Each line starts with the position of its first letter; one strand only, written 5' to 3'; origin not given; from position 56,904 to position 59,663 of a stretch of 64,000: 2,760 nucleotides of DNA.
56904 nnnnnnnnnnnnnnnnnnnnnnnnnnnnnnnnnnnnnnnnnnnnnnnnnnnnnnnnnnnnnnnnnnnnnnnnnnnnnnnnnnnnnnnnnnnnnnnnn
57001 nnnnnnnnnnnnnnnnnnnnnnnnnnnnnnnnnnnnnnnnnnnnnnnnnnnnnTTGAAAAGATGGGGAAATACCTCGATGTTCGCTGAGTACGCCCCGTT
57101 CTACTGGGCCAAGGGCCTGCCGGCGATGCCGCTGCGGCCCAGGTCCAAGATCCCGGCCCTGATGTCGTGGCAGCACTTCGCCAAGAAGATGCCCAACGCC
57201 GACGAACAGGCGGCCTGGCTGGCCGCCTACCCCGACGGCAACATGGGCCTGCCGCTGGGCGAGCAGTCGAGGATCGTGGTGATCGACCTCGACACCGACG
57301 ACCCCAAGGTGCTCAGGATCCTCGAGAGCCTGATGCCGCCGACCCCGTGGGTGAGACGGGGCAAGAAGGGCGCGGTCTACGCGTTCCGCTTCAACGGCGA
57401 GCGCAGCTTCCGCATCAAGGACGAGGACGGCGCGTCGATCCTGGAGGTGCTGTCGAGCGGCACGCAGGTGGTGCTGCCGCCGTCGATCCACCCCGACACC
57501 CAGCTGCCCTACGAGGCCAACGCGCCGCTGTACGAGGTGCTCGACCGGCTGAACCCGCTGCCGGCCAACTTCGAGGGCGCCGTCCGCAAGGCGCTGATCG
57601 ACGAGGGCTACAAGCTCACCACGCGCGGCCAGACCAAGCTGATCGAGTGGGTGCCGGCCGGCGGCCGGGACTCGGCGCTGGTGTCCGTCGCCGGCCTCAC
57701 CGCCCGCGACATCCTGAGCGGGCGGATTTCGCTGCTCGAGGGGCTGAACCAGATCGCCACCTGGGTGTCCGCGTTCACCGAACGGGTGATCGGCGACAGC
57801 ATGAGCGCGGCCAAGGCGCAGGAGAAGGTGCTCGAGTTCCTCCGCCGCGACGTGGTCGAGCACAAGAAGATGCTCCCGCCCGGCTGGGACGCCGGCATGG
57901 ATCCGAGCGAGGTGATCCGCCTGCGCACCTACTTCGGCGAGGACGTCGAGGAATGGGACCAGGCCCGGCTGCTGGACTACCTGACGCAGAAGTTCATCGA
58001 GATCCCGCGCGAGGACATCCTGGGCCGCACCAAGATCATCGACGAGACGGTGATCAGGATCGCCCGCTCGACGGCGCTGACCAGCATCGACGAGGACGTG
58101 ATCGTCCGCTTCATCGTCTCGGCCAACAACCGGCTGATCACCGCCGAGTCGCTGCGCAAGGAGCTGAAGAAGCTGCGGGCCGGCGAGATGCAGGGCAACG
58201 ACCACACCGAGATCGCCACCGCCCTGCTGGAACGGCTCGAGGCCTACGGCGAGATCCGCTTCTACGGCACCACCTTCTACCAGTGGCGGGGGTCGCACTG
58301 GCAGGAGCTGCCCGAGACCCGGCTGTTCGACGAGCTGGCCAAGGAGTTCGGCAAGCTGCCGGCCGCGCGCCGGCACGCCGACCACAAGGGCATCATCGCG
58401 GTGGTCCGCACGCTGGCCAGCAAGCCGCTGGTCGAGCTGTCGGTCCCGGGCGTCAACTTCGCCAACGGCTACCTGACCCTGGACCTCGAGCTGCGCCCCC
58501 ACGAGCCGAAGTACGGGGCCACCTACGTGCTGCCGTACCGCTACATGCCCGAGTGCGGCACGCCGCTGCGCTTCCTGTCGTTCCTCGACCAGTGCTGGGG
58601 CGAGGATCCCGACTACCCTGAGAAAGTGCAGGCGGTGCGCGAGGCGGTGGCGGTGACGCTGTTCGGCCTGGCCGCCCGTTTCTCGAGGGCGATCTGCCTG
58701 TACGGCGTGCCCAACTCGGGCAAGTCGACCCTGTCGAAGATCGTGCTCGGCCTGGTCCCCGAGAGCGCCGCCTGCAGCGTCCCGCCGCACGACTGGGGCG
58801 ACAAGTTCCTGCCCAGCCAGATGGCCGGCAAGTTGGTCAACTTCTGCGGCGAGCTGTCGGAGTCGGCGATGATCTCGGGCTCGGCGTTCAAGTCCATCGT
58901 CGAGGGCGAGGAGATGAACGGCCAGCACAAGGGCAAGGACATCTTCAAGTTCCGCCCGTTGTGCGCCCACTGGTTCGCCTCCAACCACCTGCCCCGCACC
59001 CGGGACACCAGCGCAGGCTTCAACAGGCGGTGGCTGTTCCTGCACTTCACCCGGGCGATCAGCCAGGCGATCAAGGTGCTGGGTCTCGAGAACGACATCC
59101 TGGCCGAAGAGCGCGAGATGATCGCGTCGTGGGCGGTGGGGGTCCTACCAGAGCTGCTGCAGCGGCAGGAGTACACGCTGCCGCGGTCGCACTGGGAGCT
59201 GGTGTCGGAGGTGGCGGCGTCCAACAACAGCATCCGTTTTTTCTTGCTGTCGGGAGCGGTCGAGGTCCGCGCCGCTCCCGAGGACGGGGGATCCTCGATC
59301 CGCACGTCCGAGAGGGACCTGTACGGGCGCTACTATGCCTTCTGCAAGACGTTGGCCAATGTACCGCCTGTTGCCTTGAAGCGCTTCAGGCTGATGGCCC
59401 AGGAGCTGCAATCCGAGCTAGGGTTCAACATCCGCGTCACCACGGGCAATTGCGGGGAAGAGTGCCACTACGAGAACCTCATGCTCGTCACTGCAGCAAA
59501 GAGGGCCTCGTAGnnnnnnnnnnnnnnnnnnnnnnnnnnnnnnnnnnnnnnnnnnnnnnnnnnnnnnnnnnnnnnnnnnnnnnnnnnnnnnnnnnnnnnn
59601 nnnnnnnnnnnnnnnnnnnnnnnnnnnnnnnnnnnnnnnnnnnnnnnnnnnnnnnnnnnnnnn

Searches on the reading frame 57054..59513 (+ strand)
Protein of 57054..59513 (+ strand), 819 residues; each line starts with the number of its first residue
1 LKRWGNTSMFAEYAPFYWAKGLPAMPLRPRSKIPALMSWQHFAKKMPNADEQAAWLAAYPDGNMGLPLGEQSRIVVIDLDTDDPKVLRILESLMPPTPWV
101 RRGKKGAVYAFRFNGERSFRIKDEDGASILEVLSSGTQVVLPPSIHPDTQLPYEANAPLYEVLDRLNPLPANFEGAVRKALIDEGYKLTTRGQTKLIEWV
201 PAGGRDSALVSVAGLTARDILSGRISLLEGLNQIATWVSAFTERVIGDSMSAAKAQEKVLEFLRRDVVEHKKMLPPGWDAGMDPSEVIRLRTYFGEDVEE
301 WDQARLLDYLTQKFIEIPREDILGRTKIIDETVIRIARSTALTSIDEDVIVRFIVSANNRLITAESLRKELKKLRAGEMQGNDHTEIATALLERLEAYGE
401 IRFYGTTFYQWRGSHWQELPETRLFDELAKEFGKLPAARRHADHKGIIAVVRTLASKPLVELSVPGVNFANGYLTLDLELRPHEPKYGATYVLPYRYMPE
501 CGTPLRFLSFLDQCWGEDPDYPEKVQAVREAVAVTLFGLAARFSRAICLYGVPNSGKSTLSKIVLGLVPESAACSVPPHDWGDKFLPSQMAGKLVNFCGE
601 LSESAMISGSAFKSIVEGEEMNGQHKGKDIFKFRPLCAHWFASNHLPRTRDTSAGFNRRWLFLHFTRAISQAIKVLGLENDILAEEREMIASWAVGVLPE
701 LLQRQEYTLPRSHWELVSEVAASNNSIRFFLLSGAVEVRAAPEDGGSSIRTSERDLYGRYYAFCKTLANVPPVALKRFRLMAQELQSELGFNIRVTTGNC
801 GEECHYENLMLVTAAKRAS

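Call 10: search_protein_families(library=pfam, proteins=[window:57054-59513:+], max_evalue=0.01)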
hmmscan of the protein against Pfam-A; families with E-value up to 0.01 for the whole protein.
window:57054-59513:+ (819 aa): 3 families
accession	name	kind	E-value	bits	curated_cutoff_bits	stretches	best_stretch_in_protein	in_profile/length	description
PF09250.16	Prim-Pol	-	4.6e-21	76.4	22.8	1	16-170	3-156/158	Bifunctional DNA primase/polymerase, N-terminal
PF19263.5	DUF5906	-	2.9e-14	54.1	27.6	1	549-659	1-114/114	Family of unknown function (DUF5906)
PF08706.16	D5_N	-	1.3e-07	32.4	22.4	1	407-516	20-145/145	D5 N terminal like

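Call 11: search_protein_families(library=phrogs, proteins=[window:57054-59513:+], max_evalue=0.01)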
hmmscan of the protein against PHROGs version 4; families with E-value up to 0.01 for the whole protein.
window:57054-59513:+ (819 aa): 11 families
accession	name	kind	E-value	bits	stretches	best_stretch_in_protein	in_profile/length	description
phrog_1156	-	DNA, RNA and nucleotide metabolism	4.7e-89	301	1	6-790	9-808/855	DNA primase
phrog_864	-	DNA, RNA and nucleotide metabolism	3.6e-36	126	1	359-766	183-581/1064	DNA primase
phrog_6088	-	DNA, RNA and nucleotide metabolism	1.2e-33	117.5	1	407-766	356-724/772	DNA primase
phrog_1829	-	DNA, RNA and nucleotide metabolism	1.7e-29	103.5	1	403-765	345-716/772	DNA primase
phrog_7601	-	unknown function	8.4e-19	69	1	524-770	1-239/289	-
phrog_16213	-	DNA, RNA and nucleotide metabolism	6.3e-14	52.2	1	461-730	310-580/732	DNA primase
phrog_2478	-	DNA, RNA and nucleotide metabolism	1.1e-13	51.2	1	467-790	509-823/854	DNA polymerase/primase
phrog_1883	-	DNA, RNA and nucleotide metabolism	4.9e-08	32.7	1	590-766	542-711/756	DNA helicase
phrog_16950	-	DNA, RNA and nucleotide metabolism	8.9e-07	28.2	1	467-669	482-689/843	DNA primase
phrog_3022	-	DNA, RNA and nucleotide metabolism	2.5e-06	27.2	1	47-159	58-169/788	DNA primase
phrog_5177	-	DNA, RNA and nucleotide metabolism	3.8e-05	22.8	1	18-156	28-170/876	DNA polymerase/primase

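Call 12: find_related_loci(query=window:57054-59513:+, collection=viral_contigs, flank=10000)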
Query window:57054-59513:+ (819 aa) in viral_contigs; peptide patterns used: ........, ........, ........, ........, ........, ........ (x = any residue, [..] = any of these).
2 stretches matched a pattern, but none encodes a relative of the query by tblastn (E <= 1e-3).

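Call 13: search_dna_similar(query=window:57054-59513:+, collection=phages, mode=protein)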
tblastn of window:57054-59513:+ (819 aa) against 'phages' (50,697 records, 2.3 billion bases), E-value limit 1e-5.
Records with a match: 332; places in all: 332; records where one place covers at least 80% of the query: 11.
Best place of each record, by identity: <60% 332.
By first word of the organism name: Streptococcus 82; Enterococcus 49; Arthrobacter 39; Streptomyces 32; Vibrio 20; Mycobacterium 18; Listeria 10; Klebsiella 9; Salmonella 8; Acinetobacter 5; and 31 more.
By host as written in the record: Arthrobacter globiformis B-2979 27; Enterococcus faecalis 24; - 19; Vibrio lentus 10; Mycobacterium smegmatis mc2 155 10; Klebsiella pneumoniae 7; Streptomyces griseus ATCC 10137 6; Streptomyces griseus subsp. griseus ATCC 10137 6; and 165 more.
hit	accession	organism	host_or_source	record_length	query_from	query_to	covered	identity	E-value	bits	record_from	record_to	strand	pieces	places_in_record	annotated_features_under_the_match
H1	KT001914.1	Caulobacter phage Seuss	Caulobacter crescentus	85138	9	818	99%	56.4%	0e+0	993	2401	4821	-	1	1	DNA primase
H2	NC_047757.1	Caulobacter phage Seuss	Caulobacter crescentus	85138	9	818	99%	56.4%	0e+0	993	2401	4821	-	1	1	DNA primase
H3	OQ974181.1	Achromobacter phage 2-1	Achromobacter xylosoxidans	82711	9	815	99%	43.9%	0e+0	706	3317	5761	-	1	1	DNA primase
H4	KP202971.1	Achromobacter phage JWF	Achromobacter xylosoxidans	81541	9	812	98%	43.0%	0e+0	684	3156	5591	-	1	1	hypothetical protein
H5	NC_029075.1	Achromobacter phage JWF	Achromobacter xylosoxidans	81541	9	812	98%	43.0%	0e+0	684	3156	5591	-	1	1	DNA primase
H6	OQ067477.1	Xylophilus phage Lumi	Xylophilus sp.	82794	9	812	98%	40.4%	0e+0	654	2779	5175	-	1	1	putative DNA primase | hypothetical protein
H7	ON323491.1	Acinetobacter phage vB_AbaS_TCUP2199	Acinetobacter baumannii TV2199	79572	8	802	97%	32.1%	1e-129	434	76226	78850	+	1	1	hypothetical protein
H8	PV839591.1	Acinetobacter phage fJoAci01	Acinetobacter baumannii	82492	8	802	97%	32.1%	1e-129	434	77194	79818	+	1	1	DNA primase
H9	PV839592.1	Acinetobacter phage fJoAci04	Acinetobacter baumannii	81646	8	802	97%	31.9%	1e-129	434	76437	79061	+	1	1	DNA primase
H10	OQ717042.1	Acinetobacter phage EAb13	Acinetobacter baumannii MRSN 423159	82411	8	802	97%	31.9%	1e-129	434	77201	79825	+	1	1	DNA primase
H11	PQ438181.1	Acinetobacter phage Mystique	Acinetobacter baumannii AB5075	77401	8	765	93%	32.8%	5e-109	442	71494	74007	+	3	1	putative DNA primase (x3) | hypothetical protein (x2) | ribosome_binding_site (x4)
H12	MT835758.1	Bacteriophage sp.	human fecal samples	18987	363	801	54%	23.4%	3e-12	77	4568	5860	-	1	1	record has no annotation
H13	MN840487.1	Proteus phage 2207-N35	Proteus mirabilis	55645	323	763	54%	22.8%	1e-10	72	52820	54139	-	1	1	putative P4 family primase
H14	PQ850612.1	Escherichia phage KarinMuster_Bas82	Escherichia coli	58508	381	760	46%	26.4%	2e-13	81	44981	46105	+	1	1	DNA primase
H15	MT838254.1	Bacteriophage sp.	human fecal samples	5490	310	771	56%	21.6%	1e-12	78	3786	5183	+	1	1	record has no annotation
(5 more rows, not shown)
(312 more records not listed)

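Call 14: get_annotated_region(hit=H2, flank=12000)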
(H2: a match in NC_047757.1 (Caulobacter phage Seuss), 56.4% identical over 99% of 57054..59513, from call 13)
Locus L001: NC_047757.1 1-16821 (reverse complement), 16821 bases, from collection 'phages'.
description: Caulobacter phage Seuss, complete genome.
organism: Caulobacter phage Seuss (NCBI taxid 1675601)
taxonomy: Viruses; Duplodnaviria; Heunggongvirae; Uroviricota; Caudoviricetes; Seussvirus; Seussvirus seuss
host: Caulobacter crescentus; source: -; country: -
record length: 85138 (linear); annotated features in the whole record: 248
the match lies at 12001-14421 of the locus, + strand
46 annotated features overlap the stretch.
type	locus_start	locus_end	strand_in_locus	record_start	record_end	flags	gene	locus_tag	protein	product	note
CDS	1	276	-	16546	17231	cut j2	-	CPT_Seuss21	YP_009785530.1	tail length tape measure protein chaperone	ribosomal slippage (16854)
CDS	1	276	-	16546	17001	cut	-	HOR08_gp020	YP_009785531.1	tail length tape measure protein chaperone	-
regulatory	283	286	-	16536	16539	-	-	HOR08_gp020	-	ribosome_binding_site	-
regulatory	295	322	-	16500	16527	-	-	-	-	terminator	-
CDS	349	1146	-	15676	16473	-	-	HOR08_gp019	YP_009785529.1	hypothetical protein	-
regulatory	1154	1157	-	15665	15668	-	-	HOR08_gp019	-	ribosome_binding_site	-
CDS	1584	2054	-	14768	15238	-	-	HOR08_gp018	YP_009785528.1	hypothetical protein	-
CDS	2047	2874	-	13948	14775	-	-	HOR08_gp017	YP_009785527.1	hypothetical protein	-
regulatory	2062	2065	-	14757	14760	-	-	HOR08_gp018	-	ribosome_binding_site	-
CDS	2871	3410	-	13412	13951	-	-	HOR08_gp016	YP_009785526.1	hypothetical protein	-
regulatory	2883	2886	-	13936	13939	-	-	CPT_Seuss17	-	ribosome_binding_site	-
CDS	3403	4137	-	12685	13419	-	-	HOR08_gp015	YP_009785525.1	hypothetical protein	-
regulatory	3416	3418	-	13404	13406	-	-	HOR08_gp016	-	ribosome_binding_site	-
CDS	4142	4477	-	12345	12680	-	-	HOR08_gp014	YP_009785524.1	hypothetical protein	-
regulatory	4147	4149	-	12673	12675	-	-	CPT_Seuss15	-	ribosome_binding_site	-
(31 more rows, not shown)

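Call 19: find_homologous_proteins(query=window:57054-59513:+, max_evalue=1e-50)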
Query window:57054-59513:+ (819 aa): 249 proteins with E <= 1e-50 among 8000 candidates; the best 120 are listed.
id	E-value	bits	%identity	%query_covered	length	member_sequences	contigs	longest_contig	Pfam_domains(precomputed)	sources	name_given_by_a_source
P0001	0.0e+0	1865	100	99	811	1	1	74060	PF19263.6,PF09250.17,PF08706.17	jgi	jgi:phage/plasmid-associated DNA primase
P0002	0.0e+0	1145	60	98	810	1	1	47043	PF19263.6,PF09250.17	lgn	-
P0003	0.0e+0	1126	59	98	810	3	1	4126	PF19263.6,PF09250.17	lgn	-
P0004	0.0e+0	1125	59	99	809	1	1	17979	PF19263.6,PF09250.17,PF08706.17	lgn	-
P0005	0.0e+0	1123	58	99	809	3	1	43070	PF19263.6,PF09250.17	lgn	-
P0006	0.0e+0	1117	59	99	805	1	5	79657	PF19263.6,PF09250.17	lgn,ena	-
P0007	0.0e+0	1113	58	99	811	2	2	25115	PF19263.6,PF09250.17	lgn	-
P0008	0.0e+0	1112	58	98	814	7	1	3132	PF19263.6,PF09250.17,PF08706.17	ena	-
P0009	0.0e+0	1111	59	99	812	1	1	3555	PF19263.6,PF09250.17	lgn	-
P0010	0.0e+0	1104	57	98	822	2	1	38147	PF19263.6,PF09250.17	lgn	-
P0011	0.0e+0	1096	58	98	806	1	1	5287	PF19263.6,PF09250.17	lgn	-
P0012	0.0e+0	1095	57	98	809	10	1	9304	PF19263.6,PF09250.17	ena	-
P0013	0.0e+0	1082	57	98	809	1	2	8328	PF19263.6,PF09250.17,PF08706.17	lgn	-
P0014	0.0e+0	1078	57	99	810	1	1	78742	PF19263.6,PF09250.17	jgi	jgi:putative DNA primase/helicase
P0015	0.0e+0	1078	57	99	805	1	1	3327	PF19263.6,PF09250.17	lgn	-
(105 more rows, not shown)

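Call 20: find_encoding_contigs(protein=P0001, flank=10000, max_places=3)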
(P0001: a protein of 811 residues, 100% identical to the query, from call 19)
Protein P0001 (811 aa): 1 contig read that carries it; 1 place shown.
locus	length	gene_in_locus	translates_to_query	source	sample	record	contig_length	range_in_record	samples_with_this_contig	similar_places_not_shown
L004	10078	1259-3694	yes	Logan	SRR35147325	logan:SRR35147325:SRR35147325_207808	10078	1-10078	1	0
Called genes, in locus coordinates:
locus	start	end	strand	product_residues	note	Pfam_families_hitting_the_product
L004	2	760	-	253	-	?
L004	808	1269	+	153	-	-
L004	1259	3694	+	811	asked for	PF09250:Prim-Pol, PF08706:D5_N (weak), PF19263:DUF5906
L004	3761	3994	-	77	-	-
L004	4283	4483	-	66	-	-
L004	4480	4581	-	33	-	-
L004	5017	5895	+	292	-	-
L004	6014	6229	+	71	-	-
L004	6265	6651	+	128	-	-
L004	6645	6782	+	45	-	-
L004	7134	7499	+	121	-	-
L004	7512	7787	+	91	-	-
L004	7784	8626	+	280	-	PF01757:Acyl_transf_3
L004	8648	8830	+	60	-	-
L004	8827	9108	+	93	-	-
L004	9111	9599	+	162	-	-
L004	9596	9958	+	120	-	-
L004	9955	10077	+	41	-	?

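Call 23: find_encoding_contigs(protein=P0002, flank=10000, max_places=1)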
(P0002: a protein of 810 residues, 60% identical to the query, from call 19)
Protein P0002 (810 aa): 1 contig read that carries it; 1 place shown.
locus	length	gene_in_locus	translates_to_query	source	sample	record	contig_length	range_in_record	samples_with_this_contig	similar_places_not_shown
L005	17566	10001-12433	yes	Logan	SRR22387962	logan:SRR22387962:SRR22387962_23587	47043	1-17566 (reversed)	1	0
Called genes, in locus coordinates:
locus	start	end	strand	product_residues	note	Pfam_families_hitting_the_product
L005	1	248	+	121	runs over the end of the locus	-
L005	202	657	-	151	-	-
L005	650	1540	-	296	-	-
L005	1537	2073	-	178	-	-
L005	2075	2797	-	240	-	-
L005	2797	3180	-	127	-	-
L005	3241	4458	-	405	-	-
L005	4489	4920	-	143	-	-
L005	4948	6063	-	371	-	-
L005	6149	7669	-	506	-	-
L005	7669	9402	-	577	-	PF05876:GpA_ATPase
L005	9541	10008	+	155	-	-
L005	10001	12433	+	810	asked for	PF09250:Prim-Pol, PF19263:DUF5906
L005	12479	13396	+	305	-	PF00145:DNA_methylase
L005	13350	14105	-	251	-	PF13489:Methyltransf_23, PF08241:Methyltransf_11 (weak)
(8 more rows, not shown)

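Call 24: find_encoding_contigs(protein=P0006, flank=10000, max_places=1)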
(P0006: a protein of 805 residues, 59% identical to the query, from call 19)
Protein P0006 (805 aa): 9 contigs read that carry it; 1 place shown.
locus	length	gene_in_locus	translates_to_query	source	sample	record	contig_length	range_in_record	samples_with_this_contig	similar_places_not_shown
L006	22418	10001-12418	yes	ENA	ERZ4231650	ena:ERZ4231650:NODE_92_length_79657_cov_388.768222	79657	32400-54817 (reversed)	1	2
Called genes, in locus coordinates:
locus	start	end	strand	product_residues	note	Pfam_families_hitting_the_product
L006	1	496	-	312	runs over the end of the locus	-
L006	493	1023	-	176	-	-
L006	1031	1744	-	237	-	-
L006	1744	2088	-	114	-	-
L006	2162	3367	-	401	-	-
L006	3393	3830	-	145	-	-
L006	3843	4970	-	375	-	-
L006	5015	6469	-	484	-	-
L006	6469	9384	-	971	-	PF14528:LAGLIDADG_3 (weak), PF05876:GpA_ATPase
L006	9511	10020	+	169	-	-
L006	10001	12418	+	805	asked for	PF09250:Prim-Pol, PF19263:DUF5906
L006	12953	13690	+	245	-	-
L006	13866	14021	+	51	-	-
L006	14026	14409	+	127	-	-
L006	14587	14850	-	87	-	-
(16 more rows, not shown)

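Call 25: find_encoding_contigs(protein=P0014, flank=10000, max_places=1)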
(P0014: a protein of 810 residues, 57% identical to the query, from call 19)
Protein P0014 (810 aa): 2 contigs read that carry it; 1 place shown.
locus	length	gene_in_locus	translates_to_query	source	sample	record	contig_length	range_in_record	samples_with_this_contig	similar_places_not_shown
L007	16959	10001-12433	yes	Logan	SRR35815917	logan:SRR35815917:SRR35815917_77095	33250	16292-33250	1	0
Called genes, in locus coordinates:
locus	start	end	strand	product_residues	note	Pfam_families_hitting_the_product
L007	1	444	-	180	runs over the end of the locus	-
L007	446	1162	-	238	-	-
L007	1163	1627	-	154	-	-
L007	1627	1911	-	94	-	-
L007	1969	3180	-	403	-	-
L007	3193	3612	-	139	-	-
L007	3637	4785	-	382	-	-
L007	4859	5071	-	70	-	-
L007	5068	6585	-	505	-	-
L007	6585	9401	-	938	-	PF14528:LAGLIDADG_3 (weak), PF05876:GpA_ATPase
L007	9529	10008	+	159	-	-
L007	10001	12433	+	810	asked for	PF09250:Prim-Pol, PF19263:DUF5906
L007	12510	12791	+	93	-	-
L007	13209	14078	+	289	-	-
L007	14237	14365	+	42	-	-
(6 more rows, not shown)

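Call 40: find_related_loci(query=A1, collection=metagenome_contigs, flank=10000)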
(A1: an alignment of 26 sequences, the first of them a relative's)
Query A1 (811 aa) in metagenome_contigs; peptide patterns used: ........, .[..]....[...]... (x = any residue, [..] = any of these).
600 stretches matched a pattern (row limit reached: there are more); 297 encode a relative of the query (tblastn E <= 1e-3); the best 80 are kept; 80 distinct loci.
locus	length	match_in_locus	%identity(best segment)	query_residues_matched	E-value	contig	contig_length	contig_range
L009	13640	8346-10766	45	1-803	0e+0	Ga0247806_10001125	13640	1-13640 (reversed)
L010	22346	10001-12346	44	1-783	0e+0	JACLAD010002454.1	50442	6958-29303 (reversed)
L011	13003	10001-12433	43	1-806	0e+0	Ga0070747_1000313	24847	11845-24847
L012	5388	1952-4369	43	1-805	0e+0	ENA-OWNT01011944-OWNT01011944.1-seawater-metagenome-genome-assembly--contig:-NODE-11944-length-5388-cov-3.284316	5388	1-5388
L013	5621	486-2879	42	1-804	0e+0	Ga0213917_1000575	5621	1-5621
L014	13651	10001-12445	41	2-803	0e+0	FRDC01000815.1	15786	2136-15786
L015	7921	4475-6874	40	1-805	0e+0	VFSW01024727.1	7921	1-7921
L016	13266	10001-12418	41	1-785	0e+0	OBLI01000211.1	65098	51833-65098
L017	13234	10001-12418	41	1-785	0e+0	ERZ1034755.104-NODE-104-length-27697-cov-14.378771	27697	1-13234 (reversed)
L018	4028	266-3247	38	1-798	0e+0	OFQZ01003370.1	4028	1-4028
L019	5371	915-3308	38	1-798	0e+0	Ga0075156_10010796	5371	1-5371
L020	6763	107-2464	40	1-785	0e+0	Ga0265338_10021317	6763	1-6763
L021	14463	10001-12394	38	1-797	0e+0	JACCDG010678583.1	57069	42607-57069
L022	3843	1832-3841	44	1-670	0e+0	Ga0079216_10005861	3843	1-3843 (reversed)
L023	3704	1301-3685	40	1-787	0e+0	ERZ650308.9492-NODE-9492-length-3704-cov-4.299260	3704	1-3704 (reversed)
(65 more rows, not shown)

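Call 66: find_related_loci(query=A1, collection=genome_contigs, flank=10000)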
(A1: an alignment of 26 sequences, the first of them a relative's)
Query A1 (811 aa) in genome_contigs; peptide patterns used: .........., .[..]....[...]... (x = any residue, [..] = any of these).
326 stretches matched a pattern; 181 encode a relative of the query (tblastn E <= 1e-3); the best 80 are kept; 78 distinct loci.
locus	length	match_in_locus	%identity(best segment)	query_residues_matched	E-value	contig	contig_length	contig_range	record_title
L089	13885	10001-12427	47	1-808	0e+0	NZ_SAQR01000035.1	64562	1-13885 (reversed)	MAG: Mesorhizobium sp. isolate N.Ca.IN.015.10.1 NODE_35_length_64562_cov_11.960500, whole genome shotgun sequence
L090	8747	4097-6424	45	1-782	0e+0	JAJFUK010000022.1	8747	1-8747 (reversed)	MAG: Actinomycetes bacterium isolate bin.430 k141_1209025, whole genome shotgun sequence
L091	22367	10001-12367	46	1-784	0e+0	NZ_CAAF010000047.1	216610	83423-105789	Mesorhizobium sp. STM 4661, whole genome shotgun sequence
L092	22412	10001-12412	44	1-804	0e+0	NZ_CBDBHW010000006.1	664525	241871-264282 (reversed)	MAG: Kiloniella sp. isolate 6a1c06d4-0908-4e79-a8e0-5880aca50c69 contig_6, whole genome shotgun sequence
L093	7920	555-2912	45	1-791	0e+0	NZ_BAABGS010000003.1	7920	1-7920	Chelativorans composti strain JCM 17863 sequence03, whole genome shotgun sequence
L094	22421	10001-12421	43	1-810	0e+0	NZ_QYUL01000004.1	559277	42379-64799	Azospirillum cavernae strain K2W22B-5 Segkk3, whole genome shotgun sequence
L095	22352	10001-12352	44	1-788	0e+0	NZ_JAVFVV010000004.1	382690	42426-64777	Mesorhizobium sp. LHD-90 LHD.90_ctg04, whole genome shotgun sequence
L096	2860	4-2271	44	27-783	0e+0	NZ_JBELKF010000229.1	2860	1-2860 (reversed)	MAG: Palleronia sp. isolate REMEI140_ass_metaspades_bin.24 NODE_36192_length_2860_cov_2.666667, whole genome shotgun seq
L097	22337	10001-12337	41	1-783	0e+0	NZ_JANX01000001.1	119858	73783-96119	Inquilinus limosus MP06 Ilimosus_MP06_contig00001, whole genome shotgun sequence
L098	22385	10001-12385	40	1-786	0e+0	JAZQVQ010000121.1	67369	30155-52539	MAG: Eubacteriales bacterium isolate T1900045168_TC20190162.MAGScoT_cleanbin_000007 SGB_5174_k141_960152, whole genome s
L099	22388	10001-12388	44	1-797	0e+0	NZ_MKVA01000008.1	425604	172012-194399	MAG: Devosia sp. 67-54 SCNpilot_cont_1000_bf_scaffold_66, whole genome shotgun sequence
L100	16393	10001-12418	39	1-786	0e+0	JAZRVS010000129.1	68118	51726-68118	MAG: Bacteroidales bacterium isolate T1900044953_TA20190006.MAGScoT_cleanbin_000015 SGB_3735_k141_2095693, whole genome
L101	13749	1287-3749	40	1-793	0e+0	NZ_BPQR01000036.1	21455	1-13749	Methylobacterium jeotgali strain LMG 23639 entry36, whole genome shotgun sequence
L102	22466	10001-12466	39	1-793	0e+0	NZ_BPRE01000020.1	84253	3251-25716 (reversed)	Methylorubrum suomiense strain DSM 14458 entry20, whole genome shotgun sequence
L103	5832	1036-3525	40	1-791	0e+0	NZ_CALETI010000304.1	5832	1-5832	MAG: uncultured Agitococcus sp. isolate SRR6231173_bin.40_CONCOCT_v1.1_MAG ERZ650243.4456, whole genome shotgun sequence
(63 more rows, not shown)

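Call 84: search_protein_families(library=pfam, proteins=[L004:8648-8830:+, L004:8827-9108:+, L004:9111-9599:+, L004:9596-9958:+], max_evalue=0.01)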
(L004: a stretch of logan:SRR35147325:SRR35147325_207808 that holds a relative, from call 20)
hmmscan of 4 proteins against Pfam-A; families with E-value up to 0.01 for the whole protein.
L004:8648-8830:+ (60 aa): 0 families

L004:8827-9108:+ (93 aa): 0 families

L004:9111-9599:+ (162 aa): 0 families

L004:9596-9958:+ (120 aa): 0 families

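Call 92: search_protein_families(library=phrogs, proteins=[L004:9111-9599:+], max_evalue=0.001)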
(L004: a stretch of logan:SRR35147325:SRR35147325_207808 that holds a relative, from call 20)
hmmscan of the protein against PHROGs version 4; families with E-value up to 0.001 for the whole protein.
L004:9111-9599:+ (162 aa): 1 family
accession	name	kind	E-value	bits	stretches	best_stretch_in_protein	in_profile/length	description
phrog_1872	-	DNA, RNA and nucleotide metabolism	0.00063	20.7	1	43-85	53-97/166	endonuclease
